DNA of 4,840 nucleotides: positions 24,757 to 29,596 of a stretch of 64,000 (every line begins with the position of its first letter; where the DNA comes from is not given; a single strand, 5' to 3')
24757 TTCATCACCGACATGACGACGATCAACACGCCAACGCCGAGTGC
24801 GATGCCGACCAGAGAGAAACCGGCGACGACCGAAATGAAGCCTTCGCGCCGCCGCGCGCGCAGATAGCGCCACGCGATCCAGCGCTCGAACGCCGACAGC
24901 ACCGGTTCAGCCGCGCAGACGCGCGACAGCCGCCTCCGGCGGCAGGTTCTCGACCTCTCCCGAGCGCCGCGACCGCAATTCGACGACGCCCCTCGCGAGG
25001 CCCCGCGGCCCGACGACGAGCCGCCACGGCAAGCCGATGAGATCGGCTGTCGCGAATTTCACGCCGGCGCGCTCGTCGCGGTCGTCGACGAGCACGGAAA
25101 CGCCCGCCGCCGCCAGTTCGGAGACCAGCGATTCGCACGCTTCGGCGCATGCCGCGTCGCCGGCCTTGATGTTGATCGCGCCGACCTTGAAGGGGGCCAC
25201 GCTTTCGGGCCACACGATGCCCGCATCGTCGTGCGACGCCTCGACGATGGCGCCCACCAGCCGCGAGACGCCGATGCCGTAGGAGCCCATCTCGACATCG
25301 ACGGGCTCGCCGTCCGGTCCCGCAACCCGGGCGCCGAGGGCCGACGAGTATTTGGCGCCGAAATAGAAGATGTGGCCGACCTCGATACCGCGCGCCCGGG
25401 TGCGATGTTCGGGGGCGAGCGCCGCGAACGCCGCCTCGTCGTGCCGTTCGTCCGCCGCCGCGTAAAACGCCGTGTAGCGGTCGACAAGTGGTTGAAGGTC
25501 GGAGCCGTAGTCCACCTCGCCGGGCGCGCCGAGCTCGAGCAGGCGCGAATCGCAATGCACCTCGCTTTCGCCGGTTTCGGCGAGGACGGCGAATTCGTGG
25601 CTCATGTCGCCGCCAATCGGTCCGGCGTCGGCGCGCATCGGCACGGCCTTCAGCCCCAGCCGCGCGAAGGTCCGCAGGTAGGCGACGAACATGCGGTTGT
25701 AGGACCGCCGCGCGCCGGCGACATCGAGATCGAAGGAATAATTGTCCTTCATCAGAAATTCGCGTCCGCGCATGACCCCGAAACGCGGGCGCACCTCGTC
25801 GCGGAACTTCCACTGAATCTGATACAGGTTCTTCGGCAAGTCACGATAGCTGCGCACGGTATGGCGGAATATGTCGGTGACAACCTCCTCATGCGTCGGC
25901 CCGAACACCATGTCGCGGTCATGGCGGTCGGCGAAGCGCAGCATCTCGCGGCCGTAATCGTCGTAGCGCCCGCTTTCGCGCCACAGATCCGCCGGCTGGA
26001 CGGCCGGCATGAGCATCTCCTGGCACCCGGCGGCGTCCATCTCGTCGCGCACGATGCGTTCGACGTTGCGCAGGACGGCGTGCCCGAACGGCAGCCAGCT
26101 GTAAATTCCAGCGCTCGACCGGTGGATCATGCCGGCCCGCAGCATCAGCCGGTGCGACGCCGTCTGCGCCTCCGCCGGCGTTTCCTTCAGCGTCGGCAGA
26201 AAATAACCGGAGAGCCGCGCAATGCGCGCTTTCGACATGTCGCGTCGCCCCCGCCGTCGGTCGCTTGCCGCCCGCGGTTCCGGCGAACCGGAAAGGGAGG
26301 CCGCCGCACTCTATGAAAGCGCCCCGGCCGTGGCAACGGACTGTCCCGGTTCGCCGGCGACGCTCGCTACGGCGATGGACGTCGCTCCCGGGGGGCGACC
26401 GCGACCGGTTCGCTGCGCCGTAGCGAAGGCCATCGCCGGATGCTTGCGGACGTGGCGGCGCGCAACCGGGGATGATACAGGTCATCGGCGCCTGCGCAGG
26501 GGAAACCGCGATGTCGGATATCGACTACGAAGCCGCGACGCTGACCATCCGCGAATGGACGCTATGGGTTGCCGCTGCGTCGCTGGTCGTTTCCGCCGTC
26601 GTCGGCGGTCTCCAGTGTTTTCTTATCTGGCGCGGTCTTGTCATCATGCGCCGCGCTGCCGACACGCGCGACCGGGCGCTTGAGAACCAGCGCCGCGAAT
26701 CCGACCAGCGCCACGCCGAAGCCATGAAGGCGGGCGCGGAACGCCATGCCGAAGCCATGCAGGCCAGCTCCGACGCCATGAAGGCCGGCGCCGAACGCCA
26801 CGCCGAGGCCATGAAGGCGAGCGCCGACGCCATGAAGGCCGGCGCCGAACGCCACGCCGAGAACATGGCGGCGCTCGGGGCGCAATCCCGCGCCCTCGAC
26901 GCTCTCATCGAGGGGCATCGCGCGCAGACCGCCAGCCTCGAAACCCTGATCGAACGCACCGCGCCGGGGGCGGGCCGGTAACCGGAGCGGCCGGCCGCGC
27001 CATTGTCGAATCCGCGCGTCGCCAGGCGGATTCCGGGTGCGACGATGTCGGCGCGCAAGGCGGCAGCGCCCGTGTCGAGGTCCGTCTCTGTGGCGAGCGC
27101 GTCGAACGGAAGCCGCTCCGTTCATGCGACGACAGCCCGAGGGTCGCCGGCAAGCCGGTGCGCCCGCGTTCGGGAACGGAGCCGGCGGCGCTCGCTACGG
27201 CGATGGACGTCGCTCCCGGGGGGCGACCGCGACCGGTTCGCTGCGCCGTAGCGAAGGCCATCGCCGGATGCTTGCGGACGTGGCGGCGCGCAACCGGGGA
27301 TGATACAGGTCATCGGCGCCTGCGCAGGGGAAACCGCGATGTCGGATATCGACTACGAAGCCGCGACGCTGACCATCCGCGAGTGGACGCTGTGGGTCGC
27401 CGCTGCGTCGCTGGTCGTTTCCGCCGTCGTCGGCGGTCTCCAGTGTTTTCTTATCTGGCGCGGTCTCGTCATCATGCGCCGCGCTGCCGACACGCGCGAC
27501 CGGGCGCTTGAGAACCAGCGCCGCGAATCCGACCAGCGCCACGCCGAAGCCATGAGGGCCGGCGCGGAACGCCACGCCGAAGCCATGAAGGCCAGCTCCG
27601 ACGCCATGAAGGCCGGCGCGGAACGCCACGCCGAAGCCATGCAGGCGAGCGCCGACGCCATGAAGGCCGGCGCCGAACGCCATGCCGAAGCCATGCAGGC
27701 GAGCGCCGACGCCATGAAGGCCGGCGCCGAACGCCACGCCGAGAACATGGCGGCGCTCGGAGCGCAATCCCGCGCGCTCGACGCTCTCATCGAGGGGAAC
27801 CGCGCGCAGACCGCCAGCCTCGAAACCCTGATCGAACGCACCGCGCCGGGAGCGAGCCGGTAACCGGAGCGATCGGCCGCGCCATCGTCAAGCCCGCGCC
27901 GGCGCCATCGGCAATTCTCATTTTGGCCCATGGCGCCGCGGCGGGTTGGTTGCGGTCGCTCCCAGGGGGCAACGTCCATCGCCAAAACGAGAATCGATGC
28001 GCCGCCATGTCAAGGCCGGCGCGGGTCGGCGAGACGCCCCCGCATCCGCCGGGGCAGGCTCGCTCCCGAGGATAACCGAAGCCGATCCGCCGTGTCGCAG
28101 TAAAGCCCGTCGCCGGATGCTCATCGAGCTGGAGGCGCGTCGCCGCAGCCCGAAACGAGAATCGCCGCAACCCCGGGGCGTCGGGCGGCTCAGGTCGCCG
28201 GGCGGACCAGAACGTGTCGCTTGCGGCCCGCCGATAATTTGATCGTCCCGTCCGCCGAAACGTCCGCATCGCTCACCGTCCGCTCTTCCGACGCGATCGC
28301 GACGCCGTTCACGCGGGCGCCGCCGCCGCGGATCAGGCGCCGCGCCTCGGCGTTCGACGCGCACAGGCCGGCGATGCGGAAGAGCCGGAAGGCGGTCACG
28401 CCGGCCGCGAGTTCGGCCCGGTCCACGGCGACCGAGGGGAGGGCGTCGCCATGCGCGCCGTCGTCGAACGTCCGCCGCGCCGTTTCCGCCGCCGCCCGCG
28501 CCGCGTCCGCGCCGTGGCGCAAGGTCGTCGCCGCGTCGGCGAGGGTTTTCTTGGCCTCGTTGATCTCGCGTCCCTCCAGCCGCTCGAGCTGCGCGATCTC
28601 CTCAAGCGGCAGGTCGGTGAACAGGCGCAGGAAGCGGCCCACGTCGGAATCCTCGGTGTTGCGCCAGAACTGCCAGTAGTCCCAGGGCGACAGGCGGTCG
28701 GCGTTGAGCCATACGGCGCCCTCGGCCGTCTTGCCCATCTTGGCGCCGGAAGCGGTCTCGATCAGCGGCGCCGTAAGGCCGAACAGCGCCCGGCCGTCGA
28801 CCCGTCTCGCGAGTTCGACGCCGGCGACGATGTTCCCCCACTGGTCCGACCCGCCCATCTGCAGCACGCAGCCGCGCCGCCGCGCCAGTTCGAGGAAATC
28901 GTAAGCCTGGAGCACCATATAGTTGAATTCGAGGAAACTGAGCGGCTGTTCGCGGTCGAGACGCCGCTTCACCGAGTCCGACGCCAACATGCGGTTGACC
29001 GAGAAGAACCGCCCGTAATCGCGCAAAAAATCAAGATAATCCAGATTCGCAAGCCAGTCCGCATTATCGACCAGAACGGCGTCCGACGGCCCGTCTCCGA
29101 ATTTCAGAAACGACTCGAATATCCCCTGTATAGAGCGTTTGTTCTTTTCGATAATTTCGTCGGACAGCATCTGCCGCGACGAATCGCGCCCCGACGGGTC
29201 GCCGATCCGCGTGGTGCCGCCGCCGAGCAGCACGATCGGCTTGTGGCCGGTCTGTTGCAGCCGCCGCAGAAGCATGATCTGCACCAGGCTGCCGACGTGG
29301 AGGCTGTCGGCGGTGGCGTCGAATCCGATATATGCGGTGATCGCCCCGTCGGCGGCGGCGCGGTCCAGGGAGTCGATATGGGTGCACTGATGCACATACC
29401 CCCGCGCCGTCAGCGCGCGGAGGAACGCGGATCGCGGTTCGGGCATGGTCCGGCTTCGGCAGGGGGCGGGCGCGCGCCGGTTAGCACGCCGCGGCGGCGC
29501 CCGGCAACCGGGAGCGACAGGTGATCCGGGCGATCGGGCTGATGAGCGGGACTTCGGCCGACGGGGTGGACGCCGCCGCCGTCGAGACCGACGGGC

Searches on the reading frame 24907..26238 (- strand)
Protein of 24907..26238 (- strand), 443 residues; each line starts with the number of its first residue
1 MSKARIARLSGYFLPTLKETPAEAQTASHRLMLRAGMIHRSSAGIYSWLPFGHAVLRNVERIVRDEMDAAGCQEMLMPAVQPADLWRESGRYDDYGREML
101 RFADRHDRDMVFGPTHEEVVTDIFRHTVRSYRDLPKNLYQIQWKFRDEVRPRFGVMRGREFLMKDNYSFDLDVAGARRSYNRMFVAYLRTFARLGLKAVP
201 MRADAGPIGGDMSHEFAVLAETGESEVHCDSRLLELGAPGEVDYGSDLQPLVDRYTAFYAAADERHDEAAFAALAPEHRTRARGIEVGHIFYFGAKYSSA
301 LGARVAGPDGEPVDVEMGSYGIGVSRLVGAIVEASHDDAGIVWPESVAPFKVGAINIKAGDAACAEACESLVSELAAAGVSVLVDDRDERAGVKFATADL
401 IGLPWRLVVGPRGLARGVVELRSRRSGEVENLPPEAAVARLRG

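Call 37: search_protein_families(library=ncbifam, proteins=[window:24907-26238:-], max_evalue=1e-10)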
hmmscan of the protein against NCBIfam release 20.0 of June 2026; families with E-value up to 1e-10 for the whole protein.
window:24907-26238:- (443 aa): 7 families
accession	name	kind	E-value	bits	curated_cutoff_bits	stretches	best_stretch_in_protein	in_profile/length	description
NF008979.1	PRK12325.1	exception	4.2e-212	704.7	550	1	8-441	2-436/437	proline--tRNA ligase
NF006625.0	PRK09194.1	equivalog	4e-168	560.8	558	2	8-228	2-222/559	proline--tRNA ligase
TIGR00409.1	proS_fam_II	equivalog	8.2e-150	500.4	306.7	2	8-228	2-222/568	proline--tRNA ligase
TIGR00408.1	proS_fam_I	equivalog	2.3e-34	119.2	437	2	282-426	216-362/475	proline--tRNA ligase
TIGR00418.1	thrS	equivalog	1e-27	97.3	383.65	1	22-197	166-345/565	threonine--tRNA ligase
TIGR00442.1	hisS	equivalog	4.6e-12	45.6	286.75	0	44-198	5-154/406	histidine--tRNA ligase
NF003068.0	PRK03991.1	equivalog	5e-12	45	484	0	337-440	487-587/613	threonine--tRNA ligase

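Call 38: find_homologous_proteins(query=window:24907-26238:-, max_evalue=1e-100)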
Query window:24907-26238:- (443 aa): 7999 proteins with E <= 1e-100 among 8000 candidates; the best 120 are listed.
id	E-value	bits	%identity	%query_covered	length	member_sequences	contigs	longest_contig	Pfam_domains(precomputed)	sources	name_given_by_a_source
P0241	2.8e-284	961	96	100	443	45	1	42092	PF03129.26,PF00587.31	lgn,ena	-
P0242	2.4e-255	866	86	100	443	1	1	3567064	PF03129.26,PF00587.31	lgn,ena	-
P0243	3.6e-254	862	85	100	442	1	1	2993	PF03129.26,PF00587.31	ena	-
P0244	3.0e-253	859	85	100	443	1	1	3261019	PF03129.26,PF00587.31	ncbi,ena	-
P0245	3.6e-245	832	82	100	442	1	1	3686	PF03129.26,PF00587.31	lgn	-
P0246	6.3e-245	831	82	100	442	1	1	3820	PF03129.26,PF00587.31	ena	-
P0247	9.0e-245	831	82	100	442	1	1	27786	PF03129.26,PF00587.31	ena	-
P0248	1.5e-244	830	82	100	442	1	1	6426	PF03129.26,PF00587.31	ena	-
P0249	3.1e-244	829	82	100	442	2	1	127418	PF03129.26,PF00587.31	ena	-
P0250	5.1e-244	828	82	100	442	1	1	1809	PF03129.26,PF00587.31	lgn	-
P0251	6.9e-244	828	82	100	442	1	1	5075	PF03129.26,PF00587.31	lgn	-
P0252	1.4e-243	827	82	100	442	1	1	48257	PF03129.26,PF00587.31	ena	-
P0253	1.6e-243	827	82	100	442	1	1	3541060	PF03129.26,PF00587.31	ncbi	-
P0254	1.6e-243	827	82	100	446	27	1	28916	PF03129.26,PF00587.31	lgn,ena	-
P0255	1.8e-243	827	82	100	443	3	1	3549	PF03129.26,PF00587.31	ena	-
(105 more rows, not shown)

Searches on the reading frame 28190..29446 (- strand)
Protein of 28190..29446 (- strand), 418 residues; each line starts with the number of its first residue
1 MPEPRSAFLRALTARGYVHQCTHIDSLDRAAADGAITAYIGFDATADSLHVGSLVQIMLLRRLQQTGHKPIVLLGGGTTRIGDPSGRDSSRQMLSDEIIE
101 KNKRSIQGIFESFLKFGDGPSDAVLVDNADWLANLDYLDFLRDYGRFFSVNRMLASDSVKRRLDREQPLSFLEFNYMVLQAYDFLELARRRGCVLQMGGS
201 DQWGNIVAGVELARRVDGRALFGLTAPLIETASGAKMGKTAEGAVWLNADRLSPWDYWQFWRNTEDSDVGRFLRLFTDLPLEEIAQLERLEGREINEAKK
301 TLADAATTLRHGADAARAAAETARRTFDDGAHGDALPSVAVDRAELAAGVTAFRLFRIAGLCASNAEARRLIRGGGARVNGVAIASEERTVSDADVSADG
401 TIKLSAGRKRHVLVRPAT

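Call 37: search_protein_families(library=ncbifam, proteins=[window:28190-29446:-], max_evalue=1e-10)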
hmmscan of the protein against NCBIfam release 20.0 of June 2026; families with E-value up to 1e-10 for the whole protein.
window:28190-29446:- (418 aa): 1 family
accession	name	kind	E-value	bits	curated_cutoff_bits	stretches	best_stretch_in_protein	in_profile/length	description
TIGR00234.1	tyrS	equivalog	1.9e-106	356.5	113.8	1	9-413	7-402/406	tyrosine--tRNA ligase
